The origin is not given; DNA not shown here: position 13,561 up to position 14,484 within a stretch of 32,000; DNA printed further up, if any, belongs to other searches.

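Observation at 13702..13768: attC-like recombination-site architecture at the 3' end of the nuclease-like gene (site Q)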

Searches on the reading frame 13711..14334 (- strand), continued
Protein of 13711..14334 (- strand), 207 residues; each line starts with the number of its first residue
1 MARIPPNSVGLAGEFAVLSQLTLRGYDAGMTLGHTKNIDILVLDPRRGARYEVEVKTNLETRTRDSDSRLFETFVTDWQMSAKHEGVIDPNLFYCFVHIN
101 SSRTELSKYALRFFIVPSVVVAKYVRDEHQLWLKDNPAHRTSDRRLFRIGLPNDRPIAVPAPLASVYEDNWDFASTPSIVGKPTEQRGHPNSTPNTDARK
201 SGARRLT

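Call 83: fold_search(model_id=the predicted structure, library=pdb)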
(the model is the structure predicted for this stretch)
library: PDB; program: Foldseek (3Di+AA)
matches with E <= 10: 454; with E <= 0.001: 14
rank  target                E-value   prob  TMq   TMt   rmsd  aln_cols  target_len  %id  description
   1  9qcc_M                7.3e-05  1.00  0.33  0.19   6.0       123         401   15  Activated XauSPARDA filament assembly with bound dsDNA substrate (released 2025-12-17)
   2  2ost_B                1.2e-04  1.00  0.40  0.52   8.0       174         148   15  The structure of a bacterial homing endonuclease : I-Ssp6803I (released 2007-03-20)
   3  2ost_A                1.3e-04  1.00  0.40  0.53   8.4       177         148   14  The structure of a bacterial homing endonuclease : I-Ssp6803I (released 2007-03-20)
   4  9vx6_T                1.3e-04  1.00  0.35  0.20   5.8       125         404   14  Helical structure of gRNA-tDNA SPARDA complex (released 2026-01-14)
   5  9jsz_J                1.6e-04  1.00  0.36  0.21   3.8       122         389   17  active NbaSPARDA complexes (released 2025-04-02)
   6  9vx6_P                1.6e-04  1.00  0.33  0.20   6.1       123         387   15  Helical structure of gRNA-tDNA SPARDA complex (released 2026-01-14)
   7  9jt2_B                2.1e-04  1.00  0.35  0.20   5.0       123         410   14  substrate-bound NbaSPARDA complexes (released 2025-04-02)
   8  9qcc_Q                2.4e-04  1.00  0.34  0.19   5.8       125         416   14  Activated XauSPARDA filament assembly with bound dsDNA substrate (released 2025-12-17)
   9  2ost_C                3.1e-04  1.00  0.40  0.57   6.7       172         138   14  The structure of a bacterial homing endonuclease : I-Ssp6803I (released 2007-03-20)
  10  2ost_D                3.5e-04  1.00  0.37  0.54   7.5       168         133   13  The structure of a bacterial homing endonuclease : I-Ssp6803I (released 2007-03-20)
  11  9qcc_Y                3.5e-04  1.00  0.32  0.19   5.0       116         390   13  Activated XauSPARDA filament assembly with bound dsDNA substrate (released 2025-12-17)
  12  9qcc_A                7.1e-04  1.00  0.38  0.21   6.0       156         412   13  Activated XauSPARDA filament assembly with bound dsDNA substrate (released 2025-12-17)
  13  9vx6_X                7.5e-04  1.00  0.34  0.20   5.9       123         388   15  Helical structure of gRNA-tDNA SPARDA complex (released 2026-01-14)
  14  9jt2_F                8.5e-04  1.00  0.37  0.20   4.4       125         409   17  substrate-bound NbaSPARDA complexes (released 2025-04-02)
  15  2rve_B                1.6e-03  1.00  0.32  0.32   6.0       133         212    8  THE CRYSTAL STRUCTURE OF ECORV ENDONUCLEASE AND OF ITS COMPLEXES WITH COGNATE AND NON-COGNATE DNA SEGMENTS (released 1992-01-15)
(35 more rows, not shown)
